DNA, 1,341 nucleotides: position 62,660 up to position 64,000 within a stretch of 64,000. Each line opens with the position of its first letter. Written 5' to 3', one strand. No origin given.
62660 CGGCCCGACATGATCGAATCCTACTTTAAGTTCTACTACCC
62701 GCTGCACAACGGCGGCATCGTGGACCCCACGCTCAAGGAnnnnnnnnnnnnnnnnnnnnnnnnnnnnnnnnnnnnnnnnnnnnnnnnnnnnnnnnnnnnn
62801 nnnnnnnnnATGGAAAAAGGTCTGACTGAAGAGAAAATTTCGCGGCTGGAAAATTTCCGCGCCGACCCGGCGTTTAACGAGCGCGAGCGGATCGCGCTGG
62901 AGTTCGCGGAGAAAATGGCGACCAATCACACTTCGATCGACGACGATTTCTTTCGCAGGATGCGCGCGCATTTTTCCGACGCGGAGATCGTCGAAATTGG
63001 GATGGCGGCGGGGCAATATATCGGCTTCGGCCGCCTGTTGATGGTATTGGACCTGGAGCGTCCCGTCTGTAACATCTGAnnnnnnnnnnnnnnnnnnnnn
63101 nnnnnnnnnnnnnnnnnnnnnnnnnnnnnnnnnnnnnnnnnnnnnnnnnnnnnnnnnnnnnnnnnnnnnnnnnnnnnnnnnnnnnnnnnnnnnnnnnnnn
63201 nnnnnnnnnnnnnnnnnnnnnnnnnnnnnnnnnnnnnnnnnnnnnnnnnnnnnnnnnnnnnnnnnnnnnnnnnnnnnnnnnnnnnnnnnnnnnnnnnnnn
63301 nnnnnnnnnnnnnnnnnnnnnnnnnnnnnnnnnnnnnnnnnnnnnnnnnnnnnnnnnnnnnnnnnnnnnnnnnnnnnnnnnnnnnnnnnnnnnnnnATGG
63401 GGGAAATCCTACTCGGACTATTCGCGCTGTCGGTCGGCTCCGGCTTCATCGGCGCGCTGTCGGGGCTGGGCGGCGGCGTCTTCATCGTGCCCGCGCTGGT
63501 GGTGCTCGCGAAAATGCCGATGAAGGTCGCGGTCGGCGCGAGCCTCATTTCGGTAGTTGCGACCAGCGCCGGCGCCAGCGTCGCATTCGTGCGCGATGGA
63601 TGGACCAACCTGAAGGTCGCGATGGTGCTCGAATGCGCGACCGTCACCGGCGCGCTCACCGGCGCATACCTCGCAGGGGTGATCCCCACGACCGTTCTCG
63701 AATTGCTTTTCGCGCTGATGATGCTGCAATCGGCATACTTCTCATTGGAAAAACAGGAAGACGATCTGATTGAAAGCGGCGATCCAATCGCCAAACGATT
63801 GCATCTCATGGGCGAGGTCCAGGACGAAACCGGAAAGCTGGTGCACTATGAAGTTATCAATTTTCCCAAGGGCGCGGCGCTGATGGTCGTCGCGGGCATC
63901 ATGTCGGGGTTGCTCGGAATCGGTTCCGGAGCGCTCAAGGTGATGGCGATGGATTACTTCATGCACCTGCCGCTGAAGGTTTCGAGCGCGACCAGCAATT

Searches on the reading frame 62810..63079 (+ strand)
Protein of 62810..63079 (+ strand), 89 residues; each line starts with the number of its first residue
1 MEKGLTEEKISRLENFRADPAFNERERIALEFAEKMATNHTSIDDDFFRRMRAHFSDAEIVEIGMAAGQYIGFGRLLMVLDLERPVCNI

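Call 10: find_encoding_contigs(protein=window:62810-63079:+, flank=10000, max_places=10)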
Protein window:62810-63079:+ (89 aa): 7 contigs read that carry it; 7 places shown.
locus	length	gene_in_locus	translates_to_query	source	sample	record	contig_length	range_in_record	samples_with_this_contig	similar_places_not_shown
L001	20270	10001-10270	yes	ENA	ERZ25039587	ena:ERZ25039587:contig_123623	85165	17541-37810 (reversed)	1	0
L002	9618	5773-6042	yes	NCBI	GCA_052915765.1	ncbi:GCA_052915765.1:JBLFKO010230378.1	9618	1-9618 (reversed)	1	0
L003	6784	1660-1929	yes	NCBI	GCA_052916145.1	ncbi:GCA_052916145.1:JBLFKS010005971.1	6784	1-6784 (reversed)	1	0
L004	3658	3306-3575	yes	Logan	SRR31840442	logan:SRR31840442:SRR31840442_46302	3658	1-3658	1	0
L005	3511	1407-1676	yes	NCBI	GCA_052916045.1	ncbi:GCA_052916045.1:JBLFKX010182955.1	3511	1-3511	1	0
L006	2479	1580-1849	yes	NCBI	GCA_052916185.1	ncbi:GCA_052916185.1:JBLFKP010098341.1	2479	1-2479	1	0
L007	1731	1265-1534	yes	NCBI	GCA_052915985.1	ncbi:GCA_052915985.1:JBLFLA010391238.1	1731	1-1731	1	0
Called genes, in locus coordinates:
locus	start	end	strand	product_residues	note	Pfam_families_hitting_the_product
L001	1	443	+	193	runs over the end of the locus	-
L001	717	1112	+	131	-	PF04972:BON (faint)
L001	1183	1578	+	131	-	PF04608:PgpA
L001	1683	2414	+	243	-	PF00994:MoCF_biosynth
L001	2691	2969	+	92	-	PF02464:CinA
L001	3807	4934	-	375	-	PF04012:PspA_IM30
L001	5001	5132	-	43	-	-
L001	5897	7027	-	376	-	PF00072:Response_reg, PF07724:AAA_2 (faint), PF00158:Sigma54_activat, PF14532:Sigma54_activ_2, PF00004:AAA (weak), PF07728:AAA_5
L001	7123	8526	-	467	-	PF13239:2TM, PF00512:HisKA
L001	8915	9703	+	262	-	PF00215:OMPdecase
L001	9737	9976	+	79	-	-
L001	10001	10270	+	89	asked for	-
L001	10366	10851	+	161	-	PF01925:TauE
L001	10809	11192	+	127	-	PF01925:TauE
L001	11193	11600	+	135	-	PF07843:DUF1634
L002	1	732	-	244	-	?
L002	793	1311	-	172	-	PF04191:PEMT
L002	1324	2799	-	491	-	PF00072:Response_reg, PF00158:Sigma54_activat, PF14532:Sigma54_activ_2, PF00004:AAA (weak), PF07728:AAA_5, PF25601:AAA_lid_14, PF02954:HTH_8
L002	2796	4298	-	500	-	PF13239:2TM, PF00512:HisKA, PF02518:HATPase_c, PF14501:HATPase_c_5 (weak)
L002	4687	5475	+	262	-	PF00215:OMPdecase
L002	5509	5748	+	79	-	-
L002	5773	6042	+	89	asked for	-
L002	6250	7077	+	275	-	PF01925:TauE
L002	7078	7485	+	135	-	PF07843:DUF1634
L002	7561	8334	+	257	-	PF00106:adh_short, PF08659:KR, PF13561:adh_short_C2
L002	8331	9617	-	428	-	?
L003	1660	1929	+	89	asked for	-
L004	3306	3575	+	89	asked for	-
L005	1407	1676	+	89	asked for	-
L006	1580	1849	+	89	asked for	-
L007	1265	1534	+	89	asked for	-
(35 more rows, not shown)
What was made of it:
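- All sources are metagenome assemblies (call 10).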

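Call 51: search_protein_families(library=pfam, proteins=[window:62810-63076:+, L002:6250-7074:+, L002:7078-7482:+], max_evalue=0.001)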
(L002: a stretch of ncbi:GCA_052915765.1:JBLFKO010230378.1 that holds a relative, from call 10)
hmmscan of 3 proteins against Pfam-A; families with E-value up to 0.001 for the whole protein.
window:62810-63076:+ (89 aa): 0 families

L002:6250-7074:+ (275 aa): 1 family
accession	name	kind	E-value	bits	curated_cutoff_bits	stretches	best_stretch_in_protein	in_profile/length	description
PF01925.25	TauE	-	3.7e-47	161.4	32.6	1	8-267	1-237/237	Sulfite exporter TauE/SafE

L002:7078-7482:+ (135 aa): 1 family
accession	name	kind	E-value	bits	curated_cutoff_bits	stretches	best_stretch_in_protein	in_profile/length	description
PF07843.16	DUF1634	-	1.5e-18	67.2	27.5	1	23-129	4-101/102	Protein of unknown function (DUF1634)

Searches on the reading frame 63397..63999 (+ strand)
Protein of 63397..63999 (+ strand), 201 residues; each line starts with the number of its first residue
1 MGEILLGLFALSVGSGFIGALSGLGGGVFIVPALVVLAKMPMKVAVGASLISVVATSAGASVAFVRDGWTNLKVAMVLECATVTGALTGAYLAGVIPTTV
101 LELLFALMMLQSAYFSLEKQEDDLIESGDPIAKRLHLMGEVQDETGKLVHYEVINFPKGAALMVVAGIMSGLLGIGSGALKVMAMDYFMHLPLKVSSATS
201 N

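Call 51: search_protein_families(library=pfam, proteins=[window:63397-63999:+], max_evalue=0.001)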
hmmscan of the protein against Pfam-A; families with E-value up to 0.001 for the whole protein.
window:63397-63999:+ (201 aa): 1 family
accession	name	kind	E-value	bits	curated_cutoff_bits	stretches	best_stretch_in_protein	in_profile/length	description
PF01925.25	TauE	-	8.6e-35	120.9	32.6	1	8-201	1-171/237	Sulfite exporter TauE/SafE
